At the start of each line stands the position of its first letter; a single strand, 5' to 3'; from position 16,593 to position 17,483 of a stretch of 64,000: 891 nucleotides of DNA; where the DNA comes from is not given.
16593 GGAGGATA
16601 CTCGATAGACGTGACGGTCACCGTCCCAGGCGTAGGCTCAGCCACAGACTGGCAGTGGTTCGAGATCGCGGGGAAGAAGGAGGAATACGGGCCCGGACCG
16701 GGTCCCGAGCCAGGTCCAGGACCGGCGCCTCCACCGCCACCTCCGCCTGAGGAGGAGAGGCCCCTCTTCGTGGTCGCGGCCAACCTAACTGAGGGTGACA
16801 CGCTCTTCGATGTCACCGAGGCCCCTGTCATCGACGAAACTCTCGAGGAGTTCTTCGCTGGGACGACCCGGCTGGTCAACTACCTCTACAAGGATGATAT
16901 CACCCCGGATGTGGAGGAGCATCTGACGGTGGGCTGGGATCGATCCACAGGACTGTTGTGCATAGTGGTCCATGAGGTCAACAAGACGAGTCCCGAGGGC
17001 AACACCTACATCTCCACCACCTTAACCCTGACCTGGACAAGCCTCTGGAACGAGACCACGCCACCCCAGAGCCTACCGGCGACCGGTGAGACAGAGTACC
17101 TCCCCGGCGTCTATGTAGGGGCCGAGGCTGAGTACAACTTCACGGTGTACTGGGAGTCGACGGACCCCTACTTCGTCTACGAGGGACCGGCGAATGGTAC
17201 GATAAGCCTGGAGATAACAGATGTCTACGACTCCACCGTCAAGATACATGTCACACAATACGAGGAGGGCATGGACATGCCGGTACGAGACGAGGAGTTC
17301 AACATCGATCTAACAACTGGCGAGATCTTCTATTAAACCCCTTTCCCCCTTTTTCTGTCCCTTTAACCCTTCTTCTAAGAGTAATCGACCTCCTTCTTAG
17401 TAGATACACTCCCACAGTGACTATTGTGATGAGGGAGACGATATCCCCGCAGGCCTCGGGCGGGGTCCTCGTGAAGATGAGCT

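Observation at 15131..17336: Internally duplicated and circularly permuted domain pair in the giant protein, each copy preceded by a PGPEP linker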

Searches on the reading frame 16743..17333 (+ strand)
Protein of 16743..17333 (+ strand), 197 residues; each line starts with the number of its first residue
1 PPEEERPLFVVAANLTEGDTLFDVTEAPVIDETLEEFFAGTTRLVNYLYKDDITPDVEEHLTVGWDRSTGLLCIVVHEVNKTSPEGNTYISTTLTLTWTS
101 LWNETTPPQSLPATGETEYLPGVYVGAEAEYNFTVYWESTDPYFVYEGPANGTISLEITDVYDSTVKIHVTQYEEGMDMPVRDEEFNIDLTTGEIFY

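Call 22: predict_structure(protein=window:16743-17333:+)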
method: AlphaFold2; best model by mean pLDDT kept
length: 197 residues; sequences in the alignment: 1
mean_pLDDT: 41.2   pTM: 0.45
mean pLDDT of the five models: 41.2, 39.5, 39.0, 37.3, 33.9
residues with pLDDT >= 90: 0; 70-90: 7; 50-70: 35; < 50: 155
segments of 3 or more residues with pLDDT < 50: 1-72, 77-151, 190-195
pLDDT, mean of each block of 10 residues (from residue 1): 33 35 34 43 30 38 45 46 35 38 28 30 29 29 37 54 59 68 64 53
secondary structure, 60 per line:
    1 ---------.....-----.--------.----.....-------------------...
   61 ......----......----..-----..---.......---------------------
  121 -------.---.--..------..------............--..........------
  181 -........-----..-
elements in order: E10-14 H34-38 E61-66 E71-76 E93-99 E151-162 E165-174 E182-189

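Call 44: find_related_loci(query=A2, collection=metagenome_contigs, flank=8000)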
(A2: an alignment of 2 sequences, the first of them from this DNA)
Query A2 (193 aa) in metagenome_contigs; peptide patterns used: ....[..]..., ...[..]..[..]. (x = any residue, [..] = any of these).
150 stretches matched a pattern; 1 encode a relative of the query (tblastn E <= 1e-3); 1 distinct loci.
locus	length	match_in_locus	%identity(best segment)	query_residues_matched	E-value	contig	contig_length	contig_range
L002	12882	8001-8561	47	3-190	2e-41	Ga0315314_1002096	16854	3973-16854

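Call 72: fold_search(model_id=the predicted structure, library=pdb)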
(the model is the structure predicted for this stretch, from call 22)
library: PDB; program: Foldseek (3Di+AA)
matches with E <= 10: 393; with E <= 0.001: 0
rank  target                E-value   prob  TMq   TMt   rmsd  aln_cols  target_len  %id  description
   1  4xbg_E                2.9e-01  0.10  0.17  0.15  19.8       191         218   12  Crystal structure of human 4E10 Fab in complex with phosphatidic acid (06:0 PA): 2.73 A resolution (released 2016-02-03)
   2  5cil_H                4.4e-01  0.08  0.18  0.16  18.1       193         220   10  Crystal Structure of non-neutralizing version of 4E10 (WDWD) with epitope bound (released 2015-09-23)
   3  4wy7_H                6.1e-01  0.07  0.18  0.16  18.1       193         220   10  Crystal structure of recombinant 4E10 expressed in Escherichia coli with epitope bound (released 2015-03-25)
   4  7ekb_H                6.4e-01  0.06  0.17  0.15  19.3       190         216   10  Crystal structure of 4E10 modified with pyrene acetamide (released 2021-08-11)
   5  4e72                  6.8e-01  0.87  0.19  0.17   2.8        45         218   13  Crystal structure of a DUF3298 family protein (PA4972) from Pseudomonas aeruginosa PAO1 at 2.15 A resolution (released 2012-04-25)
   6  4xbe_H                7.2e-01  0.06  0.17  0.16  18.3       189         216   10  Crystal structure of human 4E10 Fab in complex with its peptide epitope on HIV-1 gp41: crystals cryoprotected with sph (released 2016-02-03)
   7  5x08_H                7.2e-01  0.06  0.17  0.15  19.1       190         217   10  Crystal structure of broadly neutralizing anti-HIV-1 antibody 4E10, mutant Npro, with peptide bound (released 2017-04-05)
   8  2o6t_I                8.5e-01  0.20  0.17  0.22   9.5        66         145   15  Crystal structure of the PA5185 protein from Pseudomonas Aeruginosa strain PAO1- orthorhombic form (P2221). (released 2007-12-11)
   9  3p2q_B                8.5e-01  0.15  0.16  0.22  10.6        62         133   11  Crystal structure of the fluoroacetyl-CoA-specific thioesterase, FlK (released 2010-10-20)
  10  3kx8_B                8.9e-01  0.15  0.16  0.22  10.7        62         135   11  Structural basis of the activity and substrate specificity of the fluoroacetyl-CoA thioesterase FlK (released 2010-04-28)
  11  3kx8_C                9.4e-01  0.15  0.16  0.22  10.6        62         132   11  Structural basis of the activity and substrate specificity of the fluoroacetyl-CoA thioesterase FlK (released 2010-04-28)
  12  3kuv_B                9.4e-01  0.14  0.16  0.22  10.7        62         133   11  Structural basis of the activity and substrate specificity of the fluoroacetyl-CoA thioesterase FlK - T42S mutant in c (released 2010-04-21)
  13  4xbg_A                9.4e-01  0.06  0.17  0.15  20.8       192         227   12  Crystal structure of human 4E10 Fab in complex with phosphatidic acid (06:0 PA): 2.73 A resolution (released 2016-02-03)
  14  3p3f_A                1.0e+00  0.14  0.15  0.21  11.4        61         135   15  Crystal structure of the F36A mutant of the fluoroacetyl-CoA-specific thioesterase FlK (released 2010-10-20)
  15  3p3f_B                1.1e+00  0.14  0.16  0.23  10.7        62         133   11  Crystal structure of the F36A mutant of the fluoroacetyl-CoA-specific thioesterase FlK (released 2010-10-20)
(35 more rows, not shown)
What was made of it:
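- A Foldseek search with one of them was meaningless (call 72).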
